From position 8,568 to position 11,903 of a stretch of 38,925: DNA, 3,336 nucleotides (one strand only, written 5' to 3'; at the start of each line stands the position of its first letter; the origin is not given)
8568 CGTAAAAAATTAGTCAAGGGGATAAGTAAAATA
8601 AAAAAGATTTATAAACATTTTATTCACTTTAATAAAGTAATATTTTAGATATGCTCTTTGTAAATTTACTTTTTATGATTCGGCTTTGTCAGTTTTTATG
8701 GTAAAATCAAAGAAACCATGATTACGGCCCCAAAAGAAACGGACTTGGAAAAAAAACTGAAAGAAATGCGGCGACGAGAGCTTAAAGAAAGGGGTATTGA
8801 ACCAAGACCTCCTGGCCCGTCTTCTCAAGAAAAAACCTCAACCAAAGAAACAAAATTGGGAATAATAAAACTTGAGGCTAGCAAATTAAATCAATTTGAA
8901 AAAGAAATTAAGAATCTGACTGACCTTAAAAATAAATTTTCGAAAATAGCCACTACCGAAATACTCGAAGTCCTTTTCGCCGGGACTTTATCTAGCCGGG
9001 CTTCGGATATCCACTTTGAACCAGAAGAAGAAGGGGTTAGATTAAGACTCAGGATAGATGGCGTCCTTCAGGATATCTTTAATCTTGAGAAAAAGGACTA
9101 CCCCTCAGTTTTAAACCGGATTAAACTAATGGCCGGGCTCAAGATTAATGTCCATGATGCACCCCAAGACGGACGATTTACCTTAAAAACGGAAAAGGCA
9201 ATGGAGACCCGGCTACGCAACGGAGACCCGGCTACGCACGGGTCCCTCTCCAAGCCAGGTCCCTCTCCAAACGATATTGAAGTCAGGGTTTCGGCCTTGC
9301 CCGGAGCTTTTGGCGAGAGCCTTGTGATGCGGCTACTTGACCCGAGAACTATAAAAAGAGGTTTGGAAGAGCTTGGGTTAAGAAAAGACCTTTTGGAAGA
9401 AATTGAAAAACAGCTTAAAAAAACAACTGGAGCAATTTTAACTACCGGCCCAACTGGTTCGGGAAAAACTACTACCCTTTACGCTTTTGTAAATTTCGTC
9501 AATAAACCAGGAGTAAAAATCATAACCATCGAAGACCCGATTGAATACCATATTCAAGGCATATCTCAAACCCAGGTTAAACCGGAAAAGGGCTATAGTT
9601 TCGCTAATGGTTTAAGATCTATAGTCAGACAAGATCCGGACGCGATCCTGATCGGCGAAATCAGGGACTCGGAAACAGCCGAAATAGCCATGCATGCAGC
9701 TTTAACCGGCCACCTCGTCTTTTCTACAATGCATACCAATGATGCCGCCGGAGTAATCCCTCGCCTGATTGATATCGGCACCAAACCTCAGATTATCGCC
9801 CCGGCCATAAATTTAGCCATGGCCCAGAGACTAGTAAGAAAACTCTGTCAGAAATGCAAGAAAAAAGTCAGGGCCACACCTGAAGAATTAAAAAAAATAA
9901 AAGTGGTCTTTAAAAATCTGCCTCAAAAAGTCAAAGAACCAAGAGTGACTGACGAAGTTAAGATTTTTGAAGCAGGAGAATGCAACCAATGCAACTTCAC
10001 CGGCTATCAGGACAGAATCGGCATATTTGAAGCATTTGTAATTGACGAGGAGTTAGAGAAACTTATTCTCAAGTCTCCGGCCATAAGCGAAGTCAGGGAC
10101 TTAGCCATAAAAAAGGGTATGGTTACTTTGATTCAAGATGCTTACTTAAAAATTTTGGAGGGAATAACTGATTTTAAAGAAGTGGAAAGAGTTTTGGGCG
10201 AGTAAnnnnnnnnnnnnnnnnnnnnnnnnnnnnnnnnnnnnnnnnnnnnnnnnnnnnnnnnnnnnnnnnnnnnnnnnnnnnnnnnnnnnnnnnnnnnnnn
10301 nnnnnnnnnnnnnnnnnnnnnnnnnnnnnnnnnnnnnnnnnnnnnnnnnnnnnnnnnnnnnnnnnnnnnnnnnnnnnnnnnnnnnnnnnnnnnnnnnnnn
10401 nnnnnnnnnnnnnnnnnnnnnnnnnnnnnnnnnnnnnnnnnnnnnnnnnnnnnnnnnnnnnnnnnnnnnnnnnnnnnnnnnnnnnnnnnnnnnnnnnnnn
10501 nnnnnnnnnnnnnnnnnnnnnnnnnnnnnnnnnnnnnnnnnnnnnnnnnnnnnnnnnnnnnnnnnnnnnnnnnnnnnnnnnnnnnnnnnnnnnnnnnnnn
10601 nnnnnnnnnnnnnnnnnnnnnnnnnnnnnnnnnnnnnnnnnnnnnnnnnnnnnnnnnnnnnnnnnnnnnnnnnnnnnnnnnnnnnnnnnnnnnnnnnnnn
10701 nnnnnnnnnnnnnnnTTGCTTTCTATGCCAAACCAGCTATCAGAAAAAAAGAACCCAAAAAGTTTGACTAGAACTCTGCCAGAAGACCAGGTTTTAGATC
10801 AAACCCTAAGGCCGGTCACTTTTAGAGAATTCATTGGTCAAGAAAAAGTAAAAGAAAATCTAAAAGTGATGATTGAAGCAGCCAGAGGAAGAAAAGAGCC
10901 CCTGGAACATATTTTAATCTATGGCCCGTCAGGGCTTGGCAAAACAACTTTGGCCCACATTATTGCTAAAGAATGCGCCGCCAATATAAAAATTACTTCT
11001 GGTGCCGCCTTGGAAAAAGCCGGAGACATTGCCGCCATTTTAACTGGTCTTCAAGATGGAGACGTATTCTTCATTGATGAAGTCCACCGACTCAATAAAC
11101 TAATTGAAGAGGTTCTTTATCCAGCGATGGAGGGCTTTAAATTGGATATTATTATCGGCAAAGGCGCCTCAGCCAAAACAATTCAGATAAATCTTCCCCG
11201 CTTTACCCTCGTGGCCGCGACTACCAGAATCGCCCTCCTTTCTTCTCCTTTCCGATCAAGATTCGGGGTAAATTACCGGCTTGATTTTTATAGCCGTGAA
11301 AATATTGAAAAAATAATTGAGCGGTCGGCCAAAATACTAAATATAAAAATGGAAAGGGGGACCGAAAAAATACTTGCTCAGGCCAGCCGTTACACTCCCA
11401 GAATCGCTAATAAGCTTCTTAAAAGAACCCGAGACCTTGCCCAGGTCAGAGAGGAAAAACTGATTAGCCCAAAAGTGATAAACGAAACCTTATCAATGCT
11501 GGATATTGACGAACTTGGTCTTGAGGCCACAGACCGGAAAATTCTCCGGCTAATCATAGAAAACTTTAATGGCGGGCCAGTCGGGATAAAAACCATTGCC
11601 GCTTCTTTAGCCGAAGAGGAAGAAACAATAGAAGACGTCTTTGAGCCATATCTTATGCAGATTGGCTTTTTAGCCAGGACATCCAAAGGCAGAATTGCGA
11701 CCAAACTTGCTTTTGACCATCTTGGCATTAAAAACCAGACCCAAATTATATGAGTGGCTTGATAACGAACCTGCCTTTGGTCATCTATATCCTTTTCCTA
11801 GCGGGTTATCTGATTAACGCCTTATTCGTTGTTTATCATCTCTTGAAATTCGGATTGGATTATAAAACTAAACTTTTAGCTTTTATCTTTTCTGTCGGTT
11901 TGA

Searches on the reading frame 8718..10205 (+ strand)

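Call 13: search_protein_families(library=pfam, proteins=[window:8718-10205:+])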
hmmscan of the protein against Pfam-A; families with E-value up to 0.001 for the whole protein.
window:8718-10205:+ (495 aa): 2 families
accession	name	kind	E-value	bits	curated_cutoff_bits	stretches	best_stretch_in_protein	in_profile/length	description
PF00437.27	T2SSE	-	1.5e-109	366.5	24.9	2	185-491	90-370/370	Type II/IV secretion system protein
PF25199.1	nSTAND_NTPase5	-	0.00019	21.7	34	1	220-282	23-87/145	Novel STAND NTPase 5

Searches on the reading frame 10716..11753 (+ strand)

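Call 13: search_protein_families(library=pfam, proteins=[window:10716-11753:+])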
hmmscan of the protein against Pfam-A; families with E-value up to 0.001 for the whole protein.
window:10716-11753:+ (345 aa): 13 families
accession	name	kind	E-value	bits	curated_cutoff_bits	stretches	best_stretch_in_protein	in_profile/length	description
PF05496.18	RuvB_N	-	2.4e-72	242.3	27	1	31-189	1-159/159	Holliday junction DNA helicase RuvB P-loop domain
PF05491.19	RuvB_C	-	1.1e-25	89.8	24.7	1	266-336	1-71/72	RuvB C-terminal winged helix domain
PF17864.7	AAA_lid_4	-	1.5e-21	76.3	27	1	192-265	1-74/74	RuvB AAA lid domain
PF00004.35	AAA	-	2e-18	67.5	21.2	1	66-189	1-129/131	ATPase family associated with various cellular activities (AAA)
PF07728.20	AAA_5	-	5.1e-07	30.2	22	1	65-183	1-139/139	AAA domain (dynein-related subfamily)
PF13173.12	AAA_14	-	5e-06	27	27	1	66-147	5-95/129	AAA domain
PF06068.19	TIP49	-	2e-05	24.4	23.8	1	38-95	25-82/347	TIP49 P-loop domain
PF13191.12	AAA_16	-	2.1e-05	25.6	32.6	1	38-91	1-53/167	AAA ATPase domain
PF00910.28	RNA_helicase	-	0.00023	22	21.5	1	66-128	1-63/105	RNA helicase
PF14532.12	Sigma54_activ_2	-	0.00024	21.8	25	0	41-135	2-90/138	Sigma-54 interaction domain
PF20720.3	nSTAND3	-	0.00032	20.8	27.2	1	64-122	18-73/155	Novel STAND NTPase 3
PF01078.27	Mg_chelatase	-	0.00045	20.1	20.3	0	36-83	2-42/207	Magnesium chelatase, subunit ChlI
PF05673.19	DUF815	-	0.00073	19.2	23.8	0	31-90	22-80/249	Protein of unknown function (DUF815)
